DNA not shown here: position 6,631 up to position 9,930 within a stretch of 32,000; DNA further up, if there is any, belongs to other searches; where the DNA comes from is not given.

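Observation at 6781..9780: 999-aa CcmF-type heme lyase with a ~455-aa extracytoplasmic insertion and no other ccm genes or CXXCH clients nearby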

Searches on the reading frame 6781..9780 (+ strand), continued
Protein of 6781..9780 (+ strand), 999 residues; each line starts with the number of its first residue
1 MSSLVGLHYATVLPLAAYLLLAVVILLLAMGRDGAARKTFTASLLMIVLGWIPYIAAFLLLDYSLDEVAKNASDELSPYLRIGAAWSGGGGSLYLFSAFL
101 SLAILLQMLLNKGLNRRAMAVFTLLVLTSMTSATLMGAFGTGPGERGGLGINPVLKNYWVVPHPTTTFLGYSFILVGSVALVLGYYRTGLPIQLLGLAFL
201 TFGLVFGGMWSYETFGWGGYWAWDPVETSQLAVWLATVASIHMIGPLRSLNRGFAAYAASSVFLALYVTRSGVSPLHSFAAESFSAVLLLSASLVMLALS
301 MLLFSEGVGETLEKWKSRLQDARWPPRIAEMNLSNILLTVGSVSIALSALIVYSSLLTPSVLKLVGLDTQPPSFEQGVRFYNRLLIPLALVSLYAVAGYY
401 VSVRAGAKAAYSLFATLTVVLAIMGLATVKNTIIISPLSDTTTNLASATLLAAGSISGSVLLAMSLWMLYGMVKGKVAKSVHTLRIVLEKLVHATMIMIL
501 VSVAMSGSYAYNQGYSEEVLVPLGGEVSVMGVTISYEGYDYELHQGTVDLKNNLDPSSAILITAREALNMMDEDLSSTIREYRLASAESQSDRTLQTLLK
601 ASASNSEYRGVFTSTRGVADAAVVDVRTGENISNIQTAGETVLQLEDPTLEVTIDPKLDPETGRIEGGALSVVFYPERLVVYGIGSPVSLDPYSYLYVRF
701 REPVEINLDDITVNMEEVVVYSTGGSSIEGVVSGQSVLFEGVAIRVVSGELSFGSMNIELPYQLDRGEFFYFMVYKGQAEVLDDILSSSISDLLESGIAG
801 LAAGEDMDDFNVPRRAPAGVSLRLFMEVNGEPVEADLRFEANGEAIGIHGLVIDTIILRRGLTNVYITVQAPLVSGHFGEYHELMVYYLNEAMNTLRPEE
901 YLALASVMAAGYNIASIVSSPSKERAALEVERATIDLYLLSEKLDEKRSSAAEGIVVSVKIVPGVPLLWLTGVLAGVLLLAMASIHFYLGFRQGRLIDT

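Call 45: find_related_loci(query=A1, collection=genome_contigs, flank=8000)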
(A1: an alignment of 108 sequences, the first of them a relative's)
Query A1 (999 aa) in genome_contigs; peptide patterns used: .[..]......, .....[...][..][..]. (x = any residue, [..] = any of these).
600 stretches matched a pattern (row limit reached: there are more); 593 encode a relative of the query (tblastn E <= 1e-3); the best 80 are kept; 80 distinct loci.
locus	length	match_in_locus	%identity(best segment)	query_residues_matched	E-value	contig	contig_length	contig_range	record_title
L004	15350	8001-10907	34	5-990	3e-157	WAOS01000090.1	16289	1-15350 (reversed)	MAG: Desulfurococcales archaeon isolate S143_123_esom k151_526123, whole genome shotgun sequence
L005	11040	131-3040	38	5-981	8e-157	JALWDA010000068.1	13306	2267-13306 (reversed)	MAG: Desulfurococcales archaeon isolate T11_maxbin2_scaf2bin.227 T11_NODE_2007_length_13306_cov_1.724714, whole genome s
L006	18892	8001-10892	37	5-985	4e-156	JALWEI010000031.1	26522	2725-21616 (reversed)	MAG: Acidilobaceae archaeon isolate T11_metabat1_scaf2bin.074 T11_NODE_527_length_26522_cov_4.151013, whole genome shotg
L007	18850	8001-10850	37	4-985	2e-138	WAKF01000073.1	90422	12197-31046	MAG: Aeropyrum sp. isolate S012_63_esom k151_405543, whole genome shotgun sequence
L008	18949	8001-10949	31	7-974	2e-129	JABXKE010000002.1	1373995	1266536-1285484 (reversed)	MAG: Pyrodictium sp. isolate DIMAG01 c_000000007261_partial_102228_164815, whole genome shotgun sequence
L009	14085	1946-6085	31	1-983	2e-107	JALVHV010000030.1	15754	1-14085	MAG: Pyrodictiaceae archaeon isolate A1_metabat1_scaf2bin.004 A1_NODE_1421_length_15754_cov_40.479363, whole genome shot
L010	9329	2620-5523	32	34-976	5e-107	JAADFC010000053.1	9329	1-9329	MAG: Thermoproteota archaeon isolate L_MetaBat.77 contig-127_9192, whole genome shotgun sequence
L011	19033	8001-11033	30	17-995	3e-116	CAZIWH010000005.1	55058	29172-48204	MAG TPA_asm: uncultured Hyperthermus sp. isolate SRP163575_co1_287 genome assembly, contig: NODE_969_length_55058_cov_5.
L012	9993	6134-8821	28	7-985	1e-80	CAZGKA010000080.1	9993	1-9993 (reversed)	MAG TPA_asm: uncultured Nitrososphaerota archaeon isolate binchicken_co219_26 genome assembly, contig: k141_802378, whol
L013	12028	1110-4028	29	7-986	6e-80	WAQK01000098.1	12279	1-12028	MAG: Pyrodictiaceae archaeon isolate S146_92_esom k151_73896, whole genome shotgun sequence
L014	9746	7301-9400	29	7-733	2e-79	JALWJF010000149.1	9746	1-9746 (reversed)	MAG: Desulfurococcales archaeon isolate M17_metabat1_scaf2bin.034 M17_NODE_7878_length_9746_cov_2.037530, whole genome s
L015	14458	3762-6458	29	27-969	8e-76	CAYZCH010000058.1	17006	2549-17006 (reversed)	MAG TPA_asm: uncultured Desulfurococcales archaeon isolate binchicken_co219_434 genome assembly, contig: k141_1266286, w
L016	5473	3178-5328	31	7-754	9e-76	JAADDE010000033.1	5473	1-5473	MAG: Thermoproteota archaeon isolate L_MaxBin.089 contig-127_20287, whole genome shotgun sequence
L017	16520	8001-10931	26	5-986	1e-72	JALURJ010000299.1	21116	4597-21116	MAG: Desulfurococcales archaeon isolate S146_metabat2_scaf2bin.046 S146_NODE_713_length_21116_cov_2.946305, whole genome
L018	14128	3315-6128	31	5-984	4e-70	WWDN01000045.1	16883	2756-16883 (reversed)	MAG: Thermodiscus sp. isolate A1_148_esom k151_590720, whole genome shotgun sequence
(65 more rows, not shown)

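Call 50: search_protein_families(library=pfam, proteins=[P0031, P0056, P0060, P0004, P0092, P0110, P0112, P0116], max_evalue=0.1)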
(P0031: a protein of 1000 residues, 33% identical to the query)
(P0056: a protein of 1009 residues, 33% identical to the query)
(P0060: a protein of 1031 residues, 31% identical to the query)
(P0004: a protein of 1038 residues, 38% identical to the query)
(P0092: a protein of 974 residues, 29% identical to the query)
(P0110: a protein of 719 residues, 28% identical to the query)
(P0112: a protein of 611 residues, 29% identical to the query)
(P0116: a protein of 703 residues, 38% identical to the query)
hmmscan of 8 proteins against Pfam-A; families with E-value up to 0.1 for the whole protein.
P0031 (1000 aa): 2 families
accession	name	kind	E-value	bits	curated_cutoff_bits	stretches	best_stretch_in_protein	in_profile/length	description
PF01578.25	Cytochrom_C_asm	-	1.9e-18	67.3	29.9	1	87-259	6-195/212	Cytochrome C assembly protein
PF16327.10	CcmF_C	-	1.6e-09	37.9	28.7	2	335-520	49-223/323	Cytochrome c-type biogenesis protein CcmF C-terminal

P0056 (1009 aa): 2 families
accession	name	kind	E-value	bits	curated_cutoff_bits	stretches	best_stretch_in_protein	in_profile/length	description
PF01578.25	Cytochrom_C_asm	-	5.7e-21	75.6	29.9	1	91-262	6-194/212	Cytochrome C assembly protein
PF16327.10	CcmF_C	-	2.8e-07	30.5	28.7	1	342-514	47-215/323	Cytochrome c-type biogenesis protein CcmF C-terminal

P0060 (1031 aa): 3 families
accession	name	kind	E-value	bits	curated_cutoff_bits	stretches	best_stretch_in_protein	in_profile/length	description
PF01578.25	Cytochrom_C_asm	-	1.3e-16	61.3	29.9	1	91-268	6-202/212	Cytochrome C assembly protein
PF16327.10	CcmF_C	-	1.7e-07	31.3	28.7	1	359-517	65-216/323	Cytochrome c-type biogenesis protein CcmF C-terminal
PF06197.19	DUF998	-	0.0037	17.4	30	1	64-222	16-166/184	Protein of unknown function (DUF998)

P0004 (1038 aa): 2 families
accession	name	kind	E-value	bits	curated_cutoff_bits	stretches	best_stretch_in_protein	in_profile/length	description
PF01578.25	Cytochrom_C_asm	-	9.8e-14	51.9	29.9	1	89-243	7-175/212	Cytochrome C assembly protein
PF16327.10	CcmF_C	-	1.2e-09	38.3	28.7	1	369-543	72-240/323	Cytochrome c-type biogenesis protein CcmF C-terminal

P0092 (974 aa): 2 families
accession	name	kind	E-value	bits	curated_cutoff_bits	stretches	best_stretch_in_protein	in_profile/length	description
PF01578.25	Cytochrom_C_asm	-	3.2e-16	60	29.9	1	86-239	6-183/212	Cytochrome C assembly protein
PF16327.10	CcmF_C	-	2.8e-09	37.1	28.7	1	335-483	48-204/323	Cytochrome c-type biogenesis protein CcmF C-terminal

P0110 (719 aa): 1 family
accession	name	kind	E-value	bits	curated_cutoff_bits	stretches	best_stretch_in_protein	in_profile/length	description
PF01578.25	Cytochrom_C_asm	-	1.4e-17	64.4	29.9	1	126-270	38-197/212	Cytochrome C assembly protein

P0112 (611 aa): 3 families
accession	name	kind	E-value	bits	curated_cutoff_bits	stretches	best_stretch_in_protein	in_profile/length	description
PF01578.25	Cytochrom_C_asm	-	1.7e-14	54.4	29.9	2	170-229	123-182/212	Cytochrome C assembly protein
PF16327.10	CcmF_C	-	0.00015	21.6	28.7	1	296-383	47-136/323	Cytochrome c-type biogenesis protein CcmF C-terminal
PF17158.10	MASE4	-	0.018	14.9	28.4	1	5-117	86-198/239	Membrane-associated sensor, integral membrane domain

P0116 (703 aa): 3 families
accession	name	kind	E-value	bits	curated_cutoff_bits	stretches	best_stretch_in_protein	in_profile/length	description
PF01578.25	Cytochrom_C_asm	-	8.2e-12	45.6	29.9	1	132-202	124-200/212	Cytochrome C assembly protein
PF16327.10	CcmF_C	-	0.0056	16.4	28.7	1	655-684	294-323/323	Cytochrome c-type biogenesis protein CcmF C-terminal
PF05140.19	ResB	-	0.08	12.2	24.6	0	653-682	420-449/486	ResB-like family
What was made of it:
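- On CcmF / NrfE heme lyase (WWD superfamily, System I synthetase): PF16327 CcmF_C gives no hit in this protein but scores 30-38 bits in five homologs (call 50).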

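Call 58: find_homologous_proteins(query=L002:11076-12104:+, max_evalue=0.00001)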
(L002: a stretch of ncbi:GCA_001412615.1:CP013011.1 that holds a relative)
Query L002:11076-12104:+ (343 aa): 58 proteins with E <= 0.00001 among 8000 candidates.
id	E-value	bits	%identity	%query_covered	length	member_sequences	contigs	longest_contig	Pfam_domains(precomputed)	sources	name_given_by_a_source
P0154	8.4e-211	717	100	100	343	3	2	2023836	PF01578.26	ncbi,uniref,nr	ncbi:Cytochrome C assembly protein [Pyrodictium delaneyi]|uniref:Cytochrome C assembly protein n=1 T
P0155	2.6e-190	650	90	100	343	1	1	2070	PF01578.26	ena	-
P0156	1.2e-171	588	79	99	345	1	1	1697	PF01578.26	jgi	-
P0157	5.3e-161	553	77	98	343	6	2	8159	PF01578.26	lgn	-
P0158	1.1e-144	500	70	92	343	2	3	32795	PF01578.26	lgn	-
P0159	3.0e-120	419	60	94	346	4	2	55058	PF01578.26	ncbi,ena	-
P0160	4.2e-119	416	60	96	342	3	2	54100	PF01578.26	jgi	jgi:ABC-type transport system involved in cytochrome c biogenesis permease subunit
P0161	6.3e-119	415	61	91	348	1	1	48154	PF01578.26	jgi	-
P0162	9.7e-118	411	59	99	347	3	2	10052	PF01578.26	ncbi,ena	-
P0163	1.6e-116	407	59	94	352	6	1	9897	PF01578.26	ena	-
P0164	4.7e-115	402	58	100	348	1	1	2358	PF01578.26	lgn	-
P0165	2.5e-114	400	59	94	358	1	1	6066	PF01578.26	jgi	jgi:heme exporter protein C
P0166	4.0e-114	399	60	87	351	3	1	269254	PF01578.26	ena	-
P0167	2.1e-113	397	56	96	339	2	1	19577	PF01578.26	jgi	-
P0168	3.8e-112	393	58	90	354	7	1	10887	PF01578.26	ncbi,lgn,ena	-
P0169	2.5e-110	387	60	91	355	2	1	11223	PF01578.26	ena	-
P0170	2.4e-106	374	58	95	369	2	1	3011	PF01578.26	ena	-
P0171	1.1e-102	362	57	91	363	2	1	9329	PF01578.26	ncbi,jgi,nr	ncbi:MAG: cytochrome c biogenesis protein CcsA [Crenarchaeota archaeon]|nr:cytochrome c biogenesis p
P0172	4.5e-101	357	50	97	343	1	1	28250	PF01578.26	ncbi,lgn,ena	-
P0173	1.4e-89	319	51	93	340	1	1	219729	PF01578.26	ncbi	-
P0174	2.3e-89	318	48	99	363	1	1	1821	PF01578.26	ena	-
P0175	2.0e-88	315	49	97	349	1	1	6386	PF01578.26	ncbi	ncbi:MAG: cytochrome c biogenesis protein CcsA [Pyrodictiaceae archaeon]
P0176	1.5e-86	309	48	90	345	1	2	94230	PF01578.26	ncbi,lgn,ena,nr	ncbi:MAG: cytochrome c biogenesis protein [Desulfurococcales archaeon]|nr:cytochrome c biogenesis pr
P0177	1.2e-83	299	47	96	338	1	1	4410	PF01578.26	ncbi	-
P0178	1.5e-81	292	45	94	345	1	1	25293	PF01578.26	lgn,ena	-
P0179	2.1e-80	289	45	93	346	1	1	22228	PF01578.26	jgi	-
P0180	7.0e-72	261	45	94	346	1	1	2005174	PF01578.26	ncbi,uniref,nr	ncbi:hypothetical protein PYJP_05540 [Pyrofollis japonicus]|uniref:cytochrome c biogenesis protein n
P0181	1.1e-71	260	44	92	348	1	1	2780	PF01578.26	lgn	-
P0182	1.2e-70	257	45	94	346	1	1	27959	PF01578.26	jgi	jgi:heme exporter protein C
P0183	7.7e-69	251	48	83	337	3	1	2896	PF01578.26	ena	-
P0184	5.8e-68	248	44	90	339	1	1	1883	PF01578.26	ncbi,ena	-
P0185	9.4e-68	247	40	94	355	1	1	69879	PF01578.26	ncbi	-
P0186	2.6e-67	246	41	92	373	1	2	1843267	PF01578.26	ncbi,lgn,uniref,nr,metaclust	ncbi:cytochrome c assembly protein [Pyrolobus fumarii 1A]|uniref:Cytochrome c assembly protein n=1 T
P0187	4.3e-66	242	43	89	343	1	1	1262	PF01578.26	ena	-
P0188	6.6e-65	238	42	93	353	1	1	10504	PF01578.26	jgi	jgi:heme exporter protein C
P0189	1.1e-64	237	39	90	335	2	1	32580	PF01578.26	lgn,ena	-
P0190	2.7e-63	232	35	98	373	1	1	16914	PF01578.26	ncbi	-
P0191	3.4e-63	232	42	93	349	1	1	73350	PF01578.26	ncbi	-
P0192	5.3e-63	231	44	81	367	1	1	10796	PF01578.26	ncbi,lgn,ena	-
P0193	4.5e-62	228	39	91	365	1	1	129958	PF01578.26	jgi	-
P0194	1.3e-60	224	44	79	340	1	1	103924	PF01578.26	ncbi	-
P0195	9.6e-60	221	36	93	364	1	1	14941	PF01578.26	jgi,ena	-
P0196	8.3e-52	195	41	81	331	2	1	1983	PF01578.26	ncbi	-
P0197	1.4e-51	194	36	96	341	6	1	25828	PF01578.26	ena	-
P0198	8.3e-51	191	38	91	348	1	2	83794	PF01578.26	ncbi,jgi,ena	-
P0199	2.5e-50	190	35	91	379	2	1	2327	PF01578.26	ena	-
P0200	4.5e-49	186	34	94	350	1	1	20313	PF01578.26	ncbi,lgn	-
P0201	1.2e-48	184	36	97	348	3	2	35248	PF01578.26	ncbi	-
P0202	2.8e-48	183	36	97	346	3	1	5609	PF01578.26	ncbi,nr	ncbi:MAG: cytochrome c biogenesis protein CcsA [Candidatus Korarchaeota archaeon]|nr:cytochrome c bi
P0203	6.4e-32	129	32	93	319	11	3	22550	PF01578.26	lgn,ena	-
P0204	1.4e-17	82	31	51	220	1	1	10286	PF01578.26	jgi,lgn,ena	-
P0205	1.6e-17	82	31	51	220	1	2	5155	PF01578.26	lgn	-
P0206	2.5e-17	81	37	38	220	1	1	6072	PF01578.26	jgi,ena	-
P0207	3.3e-17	81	35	50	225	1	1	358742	PF01578.26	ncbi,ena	-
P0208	3.6e-17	81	36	38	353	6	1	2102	PF01578.26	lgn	-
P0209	9.6e-17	79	31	50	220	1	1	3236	PF01578.26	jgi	jgi:heme exporter protein C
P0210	3.2e-16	78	36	38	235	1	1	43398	PF01578.26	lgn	-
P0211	1.4e-9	56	33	39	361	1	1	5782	PF01578.26,PF27518.1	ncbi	-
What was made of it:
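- A word-indexed search with P. delaneyi CcmC returned no Aeropyrum hit (call 58).
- Tried and rejected: No Aeropyrum hit was returned (call 58), so ccmABCE of A. pernix were not seen directly.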

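Call 69: find_encoding_contigs(protein=window:6781-9780:+, flank=3000, max_places=3)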
Protein window:6781-9780:+ (999 aa): 10 contigs read that carry it; 3 places shown.
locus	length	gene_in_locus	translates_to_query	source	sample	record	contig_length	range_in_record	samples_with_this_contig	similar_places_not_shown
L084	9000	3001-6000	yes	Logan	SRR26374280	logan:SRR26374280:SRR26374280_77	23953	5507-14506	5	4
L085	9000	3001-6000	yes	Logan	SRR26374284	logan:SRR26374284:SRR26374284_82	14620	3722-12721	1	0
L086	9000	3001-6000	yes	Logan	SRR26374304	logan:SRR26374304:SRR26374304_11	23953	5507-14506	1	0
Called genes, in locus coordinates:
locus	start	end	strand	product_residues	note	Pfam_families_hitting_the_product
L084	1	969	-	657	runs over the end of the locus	PF13508:Acetyltransf_7 (faint), PF00005:ABC_tran, PF13401:AAA_22 (weak), PF13304:AAA_21 (weak)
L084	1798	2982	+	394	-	PF00085:Thioredoxin, PF13098:Thioredoxin_2 (weak)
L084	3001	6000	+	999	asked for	PF01578:Cytochrom_C_asm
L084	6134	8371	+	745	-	-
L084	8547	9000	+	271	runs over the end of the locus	PF00795:CN_hydrolase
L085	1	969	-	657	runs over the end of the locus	PF13508:Acetyltransf_7 (faint), PF00005:ABC_tran, PF13401:AAA_22 (weak), PF13304:AAA_21 (weak)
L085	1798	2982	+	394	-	PF00085:Thioredoxin, PF13098:Thioredoxin_2 (weak)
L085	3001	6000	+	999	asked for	PF01578:Cytochrom_C_asm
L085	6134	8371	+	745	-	-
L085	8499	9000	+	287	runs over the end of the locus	PF00795:CN_hydrolase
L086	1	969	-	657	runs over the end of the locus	PF13508:Acetyltransf_7 (faint), PF00005:ABC_tran, PF13401:AAA_22 (weak), PF13304:AAA_21 (weak)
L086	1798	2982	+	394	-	PF00085:Thioredoxin, PF13098:Thioredoxin_2 (weak)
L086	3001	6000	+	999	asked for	PF01578:Cytochrom_C_asm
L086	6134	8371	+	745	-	-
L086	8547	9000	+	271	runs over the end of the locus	PF00795:CN_hydrolase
